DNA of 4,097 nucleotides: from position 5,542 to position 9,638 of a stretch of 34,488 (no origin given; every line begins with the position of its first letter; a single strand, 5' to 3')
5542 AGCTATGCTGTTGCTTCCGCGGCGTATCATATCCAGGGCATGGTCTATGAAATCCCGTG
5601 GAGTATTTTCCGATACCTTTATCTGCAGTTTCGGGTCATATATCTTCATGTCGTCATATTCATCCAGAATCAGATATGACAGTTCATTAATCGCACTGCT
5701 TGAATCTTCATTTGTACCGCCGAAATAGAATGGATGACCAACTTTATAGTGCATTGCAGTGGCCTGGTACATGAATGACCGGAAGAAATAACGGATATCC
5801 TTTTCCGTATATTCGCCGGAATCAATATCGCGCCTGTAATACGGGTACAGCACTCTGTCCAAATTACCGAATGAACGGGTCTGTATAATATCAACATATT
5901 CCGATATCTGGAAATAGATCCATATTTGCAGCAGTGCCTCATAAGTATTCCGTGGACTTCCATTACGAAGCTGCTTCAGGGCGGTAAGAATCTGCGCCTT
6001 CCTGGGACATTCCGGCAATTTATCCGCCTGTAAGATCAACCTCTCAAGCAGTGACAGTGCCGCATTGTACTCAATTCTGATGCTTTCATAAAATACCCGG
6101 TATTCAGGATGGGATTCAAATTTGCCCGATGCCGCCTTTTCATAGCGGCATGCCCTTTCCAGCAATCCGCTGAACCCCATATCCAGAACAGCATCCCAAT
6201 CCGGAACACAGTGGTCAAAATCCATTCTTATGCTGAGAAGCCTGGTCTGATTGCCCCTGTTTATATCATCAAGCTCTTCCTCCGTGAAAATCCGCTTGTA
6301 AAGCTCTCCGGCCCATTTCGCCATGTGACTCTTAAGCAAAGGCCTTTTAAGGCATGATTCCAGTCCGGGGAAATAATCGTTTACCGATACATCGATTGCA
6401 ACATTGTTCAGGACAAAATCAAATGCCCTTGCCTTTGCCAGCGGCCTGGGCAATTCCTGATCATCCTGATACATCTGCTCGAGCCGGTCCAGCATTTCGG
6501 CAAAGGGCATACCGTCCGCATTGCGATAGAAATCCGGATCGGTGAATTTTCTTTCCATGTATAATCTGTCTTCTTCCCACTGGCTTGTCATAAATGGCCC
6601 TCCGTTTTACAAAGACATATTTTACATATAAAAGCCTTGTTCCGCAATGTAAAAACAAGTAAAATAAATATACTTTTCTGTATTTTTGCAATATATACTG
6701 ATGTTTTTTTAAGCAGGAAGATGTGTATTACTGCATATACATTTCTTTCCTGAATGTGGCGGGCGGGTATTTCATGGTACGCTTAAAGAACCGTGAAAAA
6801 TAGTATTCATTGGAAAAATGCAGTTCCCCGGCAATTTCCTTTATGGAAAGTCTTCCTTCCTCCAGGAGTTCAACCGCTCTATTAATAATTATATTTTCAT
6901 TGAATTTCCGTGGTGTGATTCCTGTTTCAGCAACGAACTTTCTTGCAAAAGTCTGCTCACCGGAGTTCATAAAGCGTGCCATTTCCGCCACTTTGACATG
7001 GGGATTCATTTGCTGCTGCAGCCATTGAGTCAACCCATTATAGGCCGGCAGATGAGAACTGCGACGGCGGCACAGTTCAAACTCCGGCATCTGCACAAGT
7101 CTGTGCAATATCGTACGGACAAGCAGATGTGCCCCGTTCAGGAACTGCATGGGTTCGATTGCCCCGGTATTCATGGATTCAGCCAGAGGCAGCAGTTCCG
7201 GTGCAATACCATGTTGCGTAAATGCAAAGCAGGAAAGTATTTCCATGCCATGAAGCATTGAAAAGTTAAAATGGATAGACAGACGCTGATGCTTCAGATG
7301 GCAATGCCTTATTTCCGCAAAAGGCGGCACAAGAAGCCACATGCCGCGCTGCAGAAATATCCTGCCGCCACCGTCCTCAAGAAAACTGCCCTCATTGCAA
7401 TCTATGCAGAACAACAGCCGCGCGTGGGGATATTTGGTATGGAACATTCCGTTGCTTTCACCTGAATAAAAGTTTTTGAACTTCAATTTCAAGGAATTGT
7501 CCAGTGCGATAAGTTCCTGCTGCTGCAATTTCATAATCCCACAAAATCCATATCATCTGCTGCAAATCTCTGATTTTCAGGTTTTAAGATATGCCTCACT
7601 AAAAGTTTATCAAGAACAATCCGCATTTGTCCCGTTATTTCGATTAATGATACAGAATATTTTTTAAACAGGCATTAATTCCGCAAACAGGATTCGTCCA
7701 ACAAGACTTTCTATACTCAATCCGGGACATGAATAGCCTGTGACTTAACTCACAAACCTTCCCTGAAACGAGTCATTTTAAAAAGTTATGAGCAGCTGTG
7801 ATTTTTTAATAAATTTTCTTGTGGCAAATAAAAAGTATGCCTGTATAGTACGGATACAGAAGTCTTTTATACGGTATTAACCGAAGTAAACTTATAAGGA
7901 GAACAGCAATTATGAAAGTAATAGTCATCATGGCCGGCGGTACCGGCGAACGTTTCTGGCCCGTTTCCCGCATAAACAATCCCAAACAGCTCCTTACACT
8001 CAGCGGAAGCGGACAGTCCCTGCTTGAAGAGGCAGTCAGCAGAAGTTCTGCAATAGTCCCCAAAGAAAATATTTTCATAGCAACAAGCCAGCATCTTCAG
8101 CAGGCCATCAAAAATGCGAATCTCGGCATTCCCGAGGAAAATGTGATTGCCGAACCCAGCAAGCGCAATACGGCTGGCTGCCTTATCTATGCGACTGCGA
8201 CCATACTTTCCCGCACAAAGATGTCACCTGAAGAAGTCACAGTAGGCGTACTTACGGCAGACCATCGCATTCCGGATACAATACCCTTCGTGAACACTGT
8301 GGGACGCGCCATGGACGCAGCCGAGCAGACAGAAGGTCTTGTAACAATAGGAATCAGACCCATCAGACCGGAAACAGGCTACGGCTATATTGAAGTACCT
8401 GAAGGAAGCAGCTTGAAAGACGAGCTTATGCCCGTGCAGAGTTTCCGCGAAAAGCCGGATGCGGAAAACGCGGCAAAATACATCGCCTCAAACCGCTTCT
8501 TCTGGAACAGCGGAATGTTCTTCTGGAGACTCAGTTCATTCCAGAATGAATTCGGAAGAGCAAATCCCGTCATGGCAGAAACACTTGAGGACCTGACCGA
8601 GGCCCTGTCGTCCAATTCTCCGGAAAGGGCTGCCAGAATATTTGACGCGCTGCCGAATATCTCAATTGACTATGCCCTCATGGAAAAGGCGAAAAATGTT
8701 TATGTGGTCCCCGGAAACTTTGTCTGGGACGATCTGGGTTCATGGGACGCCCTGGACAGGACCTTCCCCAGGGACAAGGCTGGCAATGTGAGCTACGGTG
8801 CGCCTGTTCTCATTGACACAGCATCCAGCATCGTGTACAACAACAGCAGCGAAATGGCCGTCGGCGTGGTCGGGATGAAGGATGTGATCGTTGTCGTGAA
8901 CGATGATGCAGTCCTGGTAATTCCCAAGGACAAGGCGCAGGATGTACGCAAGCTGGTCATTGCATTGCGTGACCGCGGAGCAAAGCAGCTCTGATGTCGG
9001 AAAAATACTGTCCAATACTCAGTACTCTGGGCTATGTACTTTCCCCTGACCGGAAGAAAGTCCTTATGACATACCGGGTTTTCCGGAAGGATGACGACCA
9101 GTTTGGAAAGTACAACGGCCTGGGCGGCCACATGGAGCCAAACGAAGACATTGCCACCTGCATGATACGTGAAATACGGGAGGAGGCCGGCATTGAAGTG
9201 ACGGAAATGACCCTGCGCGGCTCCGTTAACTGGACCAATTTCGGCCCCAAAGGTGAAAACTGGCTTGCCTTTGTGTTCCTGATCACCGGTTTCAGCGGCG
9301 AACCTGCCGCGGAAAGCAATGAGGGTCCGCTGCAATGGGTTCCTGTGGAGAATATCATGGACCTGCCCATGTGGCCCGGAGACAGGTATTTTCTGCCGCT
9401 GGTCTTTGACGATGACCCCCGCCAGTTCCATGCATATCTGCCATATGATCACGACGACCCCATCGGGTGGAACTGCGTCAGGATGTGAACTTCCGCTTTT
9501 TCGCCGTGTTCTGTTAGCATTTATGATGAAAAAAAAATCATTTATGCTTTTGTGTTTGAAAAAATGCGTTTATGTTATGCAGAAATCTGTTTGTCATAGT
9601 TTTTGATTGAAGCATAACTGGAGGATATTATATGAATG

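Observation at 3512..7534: Orphan AraC-GRE-activase module with a divergent, N-terminally short glycyl radical enzyme of unknown substrate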

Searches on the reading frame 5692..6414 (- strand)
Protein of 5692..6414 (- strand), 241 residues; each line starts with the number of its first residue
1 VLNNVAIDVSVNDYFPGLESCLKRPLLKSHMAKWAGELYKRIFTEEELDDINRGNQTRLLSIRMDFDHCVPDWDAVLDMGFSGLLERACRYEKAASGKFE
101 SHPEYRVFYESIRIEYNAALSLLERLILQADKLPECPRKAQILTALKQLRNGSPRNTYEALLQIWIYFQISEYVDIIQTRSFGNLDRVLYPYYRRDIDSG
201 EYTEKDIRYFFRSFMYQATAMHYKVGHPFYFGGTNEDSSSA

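Call 68: search_solved_structures(query=window:5692-6414:-, max_evalue=0.01, show_alignments=5)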
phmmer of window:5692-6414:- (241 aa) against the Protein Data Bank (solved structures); distinct sequences matched with E-value up to 0.01: 22.
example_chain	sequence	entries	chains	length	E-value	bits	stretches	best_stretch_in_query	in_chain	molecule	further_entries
9f3w_A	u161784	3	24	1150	3.5e-07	33.6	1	71-221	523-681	Choline trimethylamine-lyase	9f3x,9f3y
8iof_A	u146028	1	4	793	2.2e-06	30.9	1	66-219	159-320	Benzylsuccinate synthase alpha subunit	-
5i2a_A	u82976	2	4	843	3.7e-06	30.2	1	67-205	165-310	Diol-dehydratase | Diol dehydratase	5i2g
8id0_A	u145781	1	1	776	6e-06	29.5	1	31-202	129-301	formate C-acetyltransferase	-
9ht9_A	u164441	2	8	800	3.9e-05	26.9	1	147-206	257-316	Choline trimethylamine-lyase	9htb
9r0v_A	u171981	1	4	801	3.9e-05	26.9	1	147-206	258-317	Choline trimethylamine-lyase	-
5faw_A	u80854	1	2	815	4e-05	26.8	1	147-206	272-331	Choline trimethylamine-lyase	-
5fav_A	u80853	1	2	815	4e-05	26.8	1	147-206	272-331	Choline trimethylamine-lyase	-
6vue_A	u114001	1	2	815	4e-05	26.8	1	147-206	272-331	Choline trimethylamine-lyase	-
5kdp_A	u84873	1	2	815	4e-05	26.8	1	147-206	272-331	Choline trimethylamine-lyase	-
5fay_A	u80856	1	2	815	4.1e-05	26.8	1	147-206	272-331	Choline trimethylamine-lyase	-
5fau_A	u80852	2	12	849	4.3e-05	26.7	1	147-206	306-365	Choline trimethylamine-lyase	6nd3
2f3o_A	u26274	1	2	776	5.1e-05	26.5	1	66-203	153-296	pyruvate formate-lyase 2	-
1r8w_A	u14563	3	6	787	0.00023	24.4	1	36-198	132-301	glycerol dehydratase | B12-independent glycerol dehydratase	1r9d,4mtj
8id1_A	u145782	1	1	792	0.00046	23.3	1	74-207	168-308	Formate C-acetyltransferase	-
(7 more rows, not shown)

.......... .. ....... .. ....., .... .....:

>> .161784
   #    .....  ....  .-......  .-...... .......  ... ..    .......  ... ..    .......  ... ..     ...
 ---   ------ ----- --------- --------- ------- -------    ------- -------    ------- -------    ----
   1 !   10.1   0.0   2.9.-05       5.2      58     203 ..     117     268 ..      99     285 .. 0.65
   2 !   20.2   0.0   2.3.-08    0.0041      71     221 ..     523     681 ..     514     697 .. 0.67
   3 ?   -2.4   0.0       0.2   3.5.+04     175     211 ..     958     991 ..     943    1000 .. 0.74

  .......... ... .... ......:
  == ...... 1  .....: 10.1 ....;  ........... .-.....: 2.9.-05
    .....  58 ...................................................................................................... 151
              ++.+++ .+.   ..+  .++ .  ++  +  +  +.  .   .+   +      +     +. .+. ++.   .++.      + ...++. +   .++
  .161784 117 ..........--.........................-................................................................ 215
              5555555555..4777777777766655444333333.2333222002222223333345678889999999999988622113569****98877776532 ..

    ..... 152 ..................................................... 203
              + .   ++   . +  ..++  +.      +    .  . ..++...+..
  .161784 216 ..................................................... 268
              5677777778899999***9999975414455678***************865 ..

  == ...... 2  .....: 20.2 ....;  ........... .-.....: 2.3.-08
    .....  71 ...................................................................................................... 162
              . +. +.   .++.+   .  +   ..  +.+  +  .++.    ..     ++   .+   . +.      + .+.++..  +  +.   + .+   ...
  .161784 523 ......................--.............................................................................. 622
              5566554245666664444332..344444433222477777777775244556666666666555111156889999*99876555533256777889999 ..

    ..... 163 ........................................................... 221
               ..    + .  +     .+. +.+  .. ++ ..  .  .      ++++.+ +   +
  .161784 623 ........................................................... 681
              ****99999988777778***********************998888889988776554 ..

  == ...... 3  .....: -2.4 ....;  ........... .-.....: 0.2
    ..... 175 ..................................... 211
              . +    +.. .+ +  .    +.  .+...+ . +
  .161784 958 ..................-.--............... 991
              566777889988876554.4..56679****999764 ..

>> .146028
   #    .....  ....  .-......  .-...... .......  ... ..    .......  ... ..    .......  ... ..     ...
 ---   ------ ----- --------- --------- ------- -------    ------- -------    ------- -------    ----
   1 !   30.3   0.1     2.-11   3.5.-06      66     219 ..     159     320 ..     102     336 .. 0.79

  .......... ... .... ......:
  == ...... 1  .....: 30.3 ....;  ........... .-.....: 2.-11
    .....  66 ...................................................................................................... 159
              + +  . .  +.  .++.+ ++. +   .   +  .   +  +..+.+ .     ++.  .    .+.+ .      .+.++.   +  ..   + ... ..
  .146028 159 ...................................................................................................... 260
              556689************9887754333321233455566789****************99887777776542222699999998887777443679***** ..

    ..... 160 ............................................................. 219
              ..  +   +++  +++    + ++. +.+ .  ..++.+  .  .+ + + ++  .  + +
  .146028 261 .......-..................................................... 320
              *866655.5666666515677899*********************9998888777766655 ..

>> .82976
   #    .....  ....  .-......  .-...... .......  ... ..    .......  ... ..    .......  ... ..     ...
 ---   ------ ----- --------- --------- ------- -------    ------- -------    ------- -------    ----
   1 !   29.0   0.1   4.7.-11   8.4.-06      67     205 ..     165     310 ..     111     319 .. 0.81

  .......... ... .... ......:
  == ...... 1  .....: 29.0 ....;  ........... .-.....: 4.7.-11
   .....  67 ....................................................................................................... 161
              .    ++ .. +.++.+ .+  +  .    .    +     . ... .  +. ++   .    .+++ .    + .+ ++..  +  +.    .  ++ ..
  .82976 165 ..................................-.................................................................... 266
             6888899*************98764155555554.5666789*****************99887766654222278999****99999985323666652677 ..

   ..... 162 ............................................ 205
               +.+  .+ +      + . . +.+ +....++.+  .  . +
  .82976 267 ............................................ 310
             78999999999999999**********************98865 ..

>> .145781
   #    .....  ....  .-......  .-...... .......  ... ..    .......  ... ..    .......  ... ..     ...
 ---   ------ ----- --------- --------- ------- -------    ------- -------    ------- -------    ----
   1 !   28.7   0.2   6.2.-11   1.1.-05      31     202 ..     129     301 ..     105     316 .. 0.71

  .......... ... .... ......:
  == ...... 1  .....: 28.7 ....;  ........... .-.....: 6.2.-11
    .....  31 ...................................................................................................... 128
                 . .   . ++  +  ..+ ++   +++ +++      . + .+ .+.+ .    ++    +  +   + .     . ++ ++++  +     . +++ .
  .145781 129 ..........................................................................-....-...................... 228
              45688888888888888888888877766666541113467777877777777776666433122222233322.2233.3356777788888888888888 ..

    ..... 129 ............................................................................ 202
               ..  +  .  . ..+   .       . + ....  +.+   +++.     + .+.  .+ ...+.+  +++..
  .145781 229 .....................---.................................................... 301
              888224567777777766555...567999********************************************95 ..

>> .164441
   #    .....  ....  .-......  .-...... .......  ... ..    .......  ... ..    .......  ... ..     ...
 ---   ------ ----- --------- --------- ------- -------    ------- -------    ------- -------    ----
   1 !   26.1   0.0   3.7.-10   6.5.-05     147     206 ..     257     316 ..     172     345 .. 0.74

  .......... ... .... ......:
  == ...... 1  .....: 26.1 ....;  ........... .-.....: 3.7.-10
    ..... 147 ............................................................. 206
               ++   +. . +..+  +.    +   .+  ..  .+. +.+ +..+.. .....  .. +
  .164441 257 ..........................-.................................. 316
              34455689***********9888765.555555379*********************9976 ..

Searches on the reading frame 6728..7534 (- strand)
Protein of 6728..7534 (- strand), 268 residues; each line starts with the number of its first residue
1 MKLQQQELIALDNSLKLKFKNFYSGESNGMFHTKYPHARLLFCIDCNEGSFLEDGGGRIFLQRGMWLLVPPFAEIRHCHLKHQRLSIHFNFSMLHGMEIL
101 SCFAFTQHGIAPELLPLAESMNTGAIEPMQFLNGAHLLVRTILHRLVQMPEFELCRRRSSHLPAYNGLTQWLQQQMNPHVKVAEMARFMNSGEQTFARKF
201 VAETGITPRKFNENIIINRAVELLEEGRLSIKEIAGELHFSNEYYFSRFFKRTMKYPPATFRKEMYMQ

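Call 7: search_protein_families(library=pfam, proteins=[window:6728-7534:-], max_evalue=0.01)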
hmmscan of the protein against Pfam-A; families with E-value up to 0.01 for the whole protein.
window:6728-7534:- (268 aa): 3 families
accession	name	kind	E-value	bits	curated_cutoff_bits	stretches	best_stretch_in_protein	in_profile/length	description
PF12833.13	HTH_18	-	9.8e-17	61.5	33.6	1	185-263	1-79/80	Helix-turn-helix domain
PF00165.29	HTH_AraC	-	2.6e-09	37.4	26.6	1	228-255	8-34/42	Bacterial regulatory helix-turn-helix proteins, AraC family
PF02796.21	HTH_7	-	0.0078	16.8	23.8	0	208-237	3-30/45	Helix-turn-helix domain of resolvase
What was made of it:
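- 6728..7534 (-): AraC-family transcriptional regulator (268 aa). The C-terminal half is an HTH_18 DNA-binding domain. The N-terminal half, about 160 aa, is a presumed ligand-sensing domain with no Pfam or PDB match. It matches PF12833 (E 1e-16) at residues 185-263 (call 7).
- Checked: AraC, 7534-6728, has an HTH_18 domain (call 7).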

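Call 8: search_protein_families(library=ncbifam, proteins=[window:6728-7534:-], max_evalue=0.01)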
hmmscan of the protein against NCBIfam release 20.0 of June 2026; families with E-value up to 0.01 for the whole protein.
window:6728-7534:- (268 aa): 20 families
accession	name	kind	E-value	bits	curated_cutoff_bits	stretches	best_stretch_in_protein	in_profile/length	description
NF006902.0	PRK09393.1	equivalog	1.5e-13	50.6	425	1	167-266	224-323/327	transcriptional regulator FtrA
NF007860.0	PRK10572.1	equivalog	2.3e-12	46.4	208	1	166-265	186-285/292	arabinose operon transcriptional regulator AraC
TIGR04094.1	adjacent_YSIRK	equivalog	6.8e-11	41.7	200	1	166-262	288-383/383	YSIRK-targeted surface antigen transcriptional regulator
NF010028.0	PRK13503.1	equivalog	1.6e-10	40.8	288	1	163-265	171-273/278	HTH-type transcriptional activator RhaS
NF047788.1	TransRegPocR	equivalog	9.3e-08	31.7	500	1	171-266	197-292/296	transcriptional regulator PocR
NF047455.1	TF_Staph_AryK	equivalog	1.2e-07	30.5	850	1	167-265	161-259/759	transcriptional regulator AryK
NF053784.1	TranRegCyprAlk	equivalog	5.4e-07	29.3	500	1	186-263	259-335/336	transcriptional regulator CypR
NF049968.1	QhpR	equivalog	6.9e-07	28.7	250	1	157-262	179-284/284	AraC-like transcriptional regulator QhpR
TIGR02297.1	HpaA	equivalog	1.4e-06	27.8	274.65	1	138-263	162-286/287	4-hydroxyphenylacetate catabolism regulatory protein HpaA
NF052371.1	TransRegGbdRPseu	equivalog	2.9e-06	26.6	480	1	171-265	233-327/365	choline metabolism transcriptional regulator GbdR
NF049932.1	TranspRegBtr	equivalog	7.4e-06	24.7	900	1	169-263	170-264/531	bacillibactin transport transcriptional regulator Btr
NF010026.0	PRK13501.1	equivalog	1.5e-05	24.3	363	1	171-265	184-278/290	HTH-type transcriptional activator RhaR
NF010025.2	PRK13500.1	equivalog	2.8e-05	23.8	525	1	187-264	200-277/282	HTH-type transcriptional activator RhaR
NF012144.2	ramA_TF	equivalog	4.3e-05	23.9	180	1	167-264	9-106/108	RamA family antibiotic efflux transcriptional regulator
NF010027.0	PRK13502.1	equivalog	9.5e-05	22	384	1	189-263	202-276/282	HTH-type transcriptional activator RhaR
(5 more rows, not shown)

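Call 58: search_solved_structures(query=window:6728-7534:-, max_evalue=0.01)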
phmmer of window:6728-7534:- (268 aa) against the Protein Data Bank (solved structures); distinct sequences matched with E-value up to 0.01: 8.
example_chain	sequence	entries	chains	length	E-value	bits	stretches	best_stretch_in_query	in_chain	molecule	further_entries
12aw_A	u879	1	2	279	2.4e-07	33.8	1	170-263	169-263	HYBRID TWO-COMPONENT SYSTEM PROTEIN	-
6swi_A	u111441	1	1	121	5e-06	29.5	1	168-264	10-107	Two-component response regulator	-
7bef_G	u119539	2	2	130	0.00066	22.6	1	166-266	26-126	Transcriptional activator RamA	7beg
3w6v_A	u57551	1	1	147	0.00077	22.4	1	169-263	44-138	AdpA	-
6p7r_A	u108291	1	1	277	0.0008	22.3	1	197-261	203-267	Toxin co-regulated pilus virulence regulatory protein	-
3gbg_A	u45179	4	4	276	0.00095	22.1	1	197-261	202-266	TCP pilus virulence regulatory protein | AraC family transcriptional regulator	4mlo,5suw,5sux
2k9s_A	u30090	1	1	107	0.001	22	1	179-262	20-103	Arabinose operon regulatory protein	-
6p7t_A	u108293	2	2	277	0.0015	21.4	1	197-261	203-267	Toxin co-regulated pilus virulence regulatory protein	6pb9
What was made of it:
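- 6728..7534 (-): PDB hits cover only the HTH part (call 58).
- Tried and rejected: The AraC ligand domain gave PDB matches only to the HTH half (call 58).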

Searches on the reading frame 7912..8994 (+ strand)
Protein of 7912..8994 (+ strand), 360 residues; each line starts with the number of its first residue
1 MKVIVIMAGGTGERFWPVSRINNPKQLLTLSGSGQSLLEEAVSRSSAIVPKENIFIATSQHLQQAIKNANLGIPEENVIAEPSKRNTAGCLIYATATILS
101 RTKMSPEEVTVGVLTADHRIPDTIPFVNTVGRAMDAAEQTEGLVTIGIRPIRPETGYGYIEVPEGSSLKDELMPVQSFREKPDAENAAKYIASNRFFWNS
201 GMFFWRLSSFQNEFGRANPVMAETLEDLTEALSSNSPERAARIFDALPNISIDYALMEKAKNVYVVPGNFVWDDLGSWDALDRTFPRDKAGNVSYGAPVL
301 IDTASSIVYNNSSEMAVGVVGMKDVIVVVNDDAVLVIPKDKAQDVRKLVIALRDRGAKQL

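Call 12: search_protein_families(library=pfam, proteins=[window:7912-8994:+], max_evalue=0.001)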
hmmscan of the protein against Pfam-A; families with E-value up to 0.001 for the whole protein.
window:7912-8994:+ (360 aa): 3 families
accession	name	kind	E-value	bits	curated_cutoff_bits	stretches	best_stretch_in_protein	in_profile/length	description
PF00483.29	NTP_transferase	-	3.4e-35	122.2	21.2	1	5-283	3-237/245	Nucleotidyl transferase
PF22640.1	ManC_GMP_beta-helix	-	2.1e-13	50.4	27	1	298-350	3-53/55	MannoseP isomerase/GMP-like beta-helix domain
PF12804.13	NTP_transf_3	-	0.00084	20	27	0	5-67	2-56/160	MobA-like NTP transferase domain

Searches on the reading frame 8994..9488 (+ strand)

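Call 12: search_protein_families(library=pfam, proteins=[window:8994-9488:+], max_evalue=0.001)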
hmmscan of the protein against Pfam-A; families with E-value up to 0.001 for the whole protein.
window:8994-9488:+ (164 aa): 1 family
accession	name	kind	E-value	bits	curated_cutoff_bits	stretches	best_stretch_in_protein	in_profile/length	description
PF00293.34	NUDIX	-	1.1e-17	64.7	21.1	1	15-136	9-133/134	NUDIX domain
